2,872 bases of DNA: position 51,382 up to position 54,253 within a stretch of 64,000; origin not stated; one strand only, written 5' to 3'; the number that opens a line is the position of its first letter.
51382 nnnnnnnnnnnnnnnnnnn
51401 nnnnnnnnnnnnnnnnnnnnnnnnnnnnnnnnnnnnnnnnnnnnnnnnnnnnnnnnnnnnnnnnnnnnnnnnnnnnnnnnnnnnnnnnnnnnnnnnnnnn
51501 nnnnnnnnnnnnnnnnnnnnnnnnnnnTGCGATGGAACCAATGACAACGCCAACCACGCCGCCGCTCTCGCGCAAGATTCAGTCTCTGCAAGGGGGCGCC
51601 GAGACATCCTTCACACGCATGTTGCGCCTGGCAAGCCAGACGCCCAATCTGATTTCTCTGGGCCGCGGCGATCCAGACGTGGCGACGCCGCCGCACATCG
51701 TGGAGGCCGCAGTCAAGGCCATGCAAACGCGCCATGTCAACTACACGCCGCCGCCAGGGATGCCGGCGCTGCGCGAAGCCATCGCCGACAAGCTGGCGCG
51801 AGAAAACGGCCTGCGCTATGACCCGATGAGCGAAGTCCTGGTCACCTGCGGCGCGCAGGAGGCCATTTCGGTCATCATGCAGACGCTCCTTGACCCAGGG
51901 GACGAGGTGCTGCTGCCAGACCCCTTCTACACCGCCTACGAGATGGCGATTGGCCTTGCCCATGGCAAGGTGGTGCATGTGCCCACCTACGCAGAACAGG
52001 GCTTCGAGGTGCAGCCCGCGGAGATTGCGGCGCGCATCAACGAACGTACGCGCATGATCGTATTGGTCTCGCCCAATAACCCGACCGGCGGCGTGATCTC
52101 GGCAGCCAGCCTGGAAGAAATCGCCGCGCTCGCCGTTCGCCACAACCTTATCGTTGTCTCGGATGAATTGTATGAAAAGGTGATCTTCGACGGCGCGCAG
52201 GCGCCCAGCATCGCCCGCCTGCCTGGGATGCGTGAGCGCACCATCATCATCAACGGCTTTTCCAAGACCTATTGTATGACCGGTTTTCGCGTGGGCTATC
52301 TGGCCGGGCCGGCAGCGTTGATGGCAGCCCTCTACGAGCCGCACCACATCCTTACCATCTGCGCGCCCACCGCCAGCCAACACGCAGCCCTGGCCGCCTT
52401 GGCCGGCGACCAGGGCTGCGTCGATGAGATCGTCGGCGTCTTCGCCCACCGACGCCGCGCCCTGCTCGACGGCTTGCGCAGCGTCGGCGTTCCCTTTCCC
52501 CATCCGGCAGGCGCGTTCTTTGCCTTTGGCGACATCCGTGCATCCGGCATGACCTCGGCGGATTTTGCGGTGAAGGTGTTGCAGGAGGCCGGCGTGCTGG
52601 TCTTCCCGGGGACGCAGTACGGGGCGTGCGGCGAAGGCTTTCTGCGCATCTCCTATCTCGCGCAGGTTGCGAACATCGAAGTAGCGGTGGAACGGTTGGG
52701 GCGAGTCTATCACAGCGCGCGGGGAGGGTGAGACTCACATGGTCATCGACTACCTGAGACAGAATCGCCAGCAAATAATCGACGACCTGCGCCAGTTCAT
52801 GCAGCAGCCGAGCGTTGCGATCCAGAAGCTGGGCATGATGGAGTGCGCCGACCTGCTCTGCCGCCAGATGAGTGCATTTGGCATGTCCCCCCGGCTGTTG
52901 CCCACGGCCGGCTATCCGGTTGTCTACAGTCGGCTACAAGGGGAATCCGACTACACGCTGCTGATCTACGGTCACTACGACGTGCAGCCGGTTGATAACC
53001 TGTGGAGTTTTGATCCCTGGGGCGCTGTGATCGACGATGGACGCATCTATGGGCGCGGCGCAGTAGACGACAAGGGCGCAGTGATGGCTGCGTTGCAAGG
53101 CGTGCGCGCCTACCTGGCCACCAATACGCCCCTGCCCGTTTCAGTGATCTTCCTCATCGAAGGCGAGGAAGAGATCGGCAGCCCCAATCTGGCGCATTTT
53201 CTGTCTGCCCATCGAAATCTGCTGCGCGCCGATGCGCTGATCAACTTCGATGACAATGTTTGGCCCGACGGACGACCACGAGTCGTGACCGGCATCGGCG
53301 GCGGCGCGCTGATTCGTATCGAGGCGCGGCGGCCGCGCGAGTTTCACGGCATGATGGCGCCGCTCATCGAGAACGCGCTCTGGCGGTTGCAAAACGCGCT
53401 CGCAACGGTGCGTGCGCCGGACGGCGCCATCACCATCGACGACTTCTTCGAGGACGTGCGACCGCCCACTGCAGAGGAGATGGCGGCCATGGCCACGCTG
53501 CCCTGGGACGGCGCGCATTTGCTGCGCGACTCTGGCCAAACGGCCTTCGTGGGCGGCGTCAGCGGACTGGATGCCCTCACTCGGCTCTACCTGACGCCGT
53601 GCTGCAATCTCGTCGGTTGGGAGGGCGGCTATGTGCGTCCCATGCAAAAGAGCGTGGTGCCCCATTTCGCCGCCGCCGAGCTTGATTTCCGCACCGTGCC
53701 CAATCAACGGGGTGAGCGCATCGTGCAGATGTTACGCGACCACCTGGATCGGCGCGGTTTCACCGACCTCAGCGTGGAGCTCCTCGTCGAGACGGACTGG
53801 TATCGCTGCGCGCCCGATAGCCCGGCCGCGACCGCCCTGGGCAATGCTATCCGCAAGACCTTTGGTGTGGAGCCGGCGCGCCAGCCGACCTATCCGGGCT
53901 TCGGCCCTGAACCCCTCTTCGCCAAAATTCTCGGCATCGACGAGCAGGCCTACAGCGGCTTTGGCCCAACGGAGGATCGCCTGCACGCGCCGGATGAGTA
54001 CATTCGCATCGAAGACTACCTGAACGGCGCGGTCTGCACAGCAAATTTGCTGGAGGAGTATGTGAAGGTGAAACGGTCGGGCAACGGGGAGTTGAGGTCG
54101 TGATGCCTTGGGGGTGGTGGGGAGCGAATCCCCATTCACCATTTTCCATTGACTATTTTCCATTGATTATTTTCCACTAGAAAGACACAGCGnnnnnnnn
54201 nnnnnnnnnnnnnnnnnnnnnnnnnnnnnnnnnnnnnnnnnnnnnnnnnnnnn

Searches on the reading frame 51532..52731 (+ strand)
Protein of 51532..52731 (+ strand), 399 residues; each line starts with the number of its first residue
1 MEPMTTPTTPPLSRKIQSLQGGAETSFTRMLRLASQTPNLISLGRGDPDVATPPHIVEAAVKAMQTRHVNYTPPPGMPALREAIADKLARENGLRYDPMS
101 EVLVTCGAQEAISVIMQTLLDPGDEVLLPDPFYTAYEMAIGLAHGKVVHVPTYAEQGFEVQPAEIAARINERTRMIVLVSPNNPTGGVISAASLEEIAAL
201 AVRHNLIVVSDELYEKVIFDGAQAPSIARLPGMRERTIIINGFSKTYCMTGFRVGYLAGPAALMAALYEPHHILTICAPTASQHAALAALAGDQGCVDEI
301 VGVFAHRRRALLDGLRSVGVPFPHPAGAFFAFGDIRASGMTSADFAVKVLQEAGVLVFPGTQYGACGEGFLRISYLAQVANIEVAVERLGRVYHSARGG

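Call 41: search_protein_families(library=pfam, proteins=[window:51532-52731:+], max_evalue=0.001)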
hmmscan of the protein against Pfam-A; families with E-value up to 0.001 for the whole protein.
window:51532-52731:+ (399 aa): 5 families
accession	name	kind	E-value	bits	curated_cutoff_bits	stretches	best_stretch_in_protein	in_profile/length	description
PF00155.27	Aminotran_1_2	-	3.5e-73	247.3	19.7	1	39-389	2-361/361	Aminotransferase class I and II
PF01041.23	DegT_DnrJ_EryC1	-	1.8e-07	31.1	19.8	1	101-211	41-145/360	DegT/DnrJ/EryC1/StrS aminotransferase family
PF01053.26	Cys_Met_Meta_PP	-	6.9e-06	25.3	27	1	102-212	71-174/381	Cys/Met metabolism PLP-dependent enzyme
PF00266.25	Aminotran_5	-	1.3e-05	24.8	21.5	1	99-211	61-175/371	Aminotransferase class-V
PF01212.27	Beta_elim_lyase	-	6.3e-05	22.9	27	1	104-211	53-168/288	Beta-eliminating lyase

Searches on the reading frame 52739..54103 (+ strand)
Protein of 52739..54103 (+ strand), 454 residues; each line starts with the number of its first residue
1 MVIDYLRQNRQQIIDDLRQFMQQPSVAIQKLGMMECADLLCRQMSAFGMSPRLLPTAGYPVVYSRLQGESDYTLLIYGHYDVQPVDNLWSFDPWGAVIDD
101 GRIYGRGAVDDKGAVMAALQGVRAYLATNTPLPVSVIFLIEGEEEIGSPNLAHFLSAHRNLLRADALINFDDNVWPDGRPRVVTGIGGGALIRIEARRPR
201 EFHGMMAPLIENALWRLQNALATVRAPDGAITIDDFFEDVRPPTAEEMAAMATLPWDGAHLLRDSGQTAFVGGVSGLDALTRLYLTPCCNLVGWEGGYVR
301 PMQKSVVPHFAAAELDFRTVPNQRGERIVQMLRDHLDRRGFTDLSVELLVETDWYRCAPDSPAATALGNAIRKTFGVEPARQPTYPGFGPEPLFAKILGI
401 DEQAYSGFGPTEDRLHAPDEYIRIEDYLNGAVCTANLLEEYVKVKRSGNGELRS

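Call 9: search_protein_families(library=pfam, proteins=[window:52739-54103:+], max_evalue=0.00001)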
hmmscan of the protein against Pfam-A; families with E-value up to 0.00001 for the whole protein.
window:52739-54103:+ (454 aa): 3 families
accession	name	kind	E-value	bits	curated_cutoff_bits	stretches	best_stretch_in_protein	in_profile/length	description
PF01546.33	Peptidase_M20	-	5.6e-31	108.5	24.6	1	75-439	1-205/206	Peptidase family M20/M25/M40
PF04389.22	Peptidase_M28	-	1.7e-07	31.6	21.3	1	63-174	3-96/193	Peptidase family M28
PF07687.19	M20_dimer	-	2.4e-06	27.9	21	1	203-339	19-102/107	Peptidase dimerisation domain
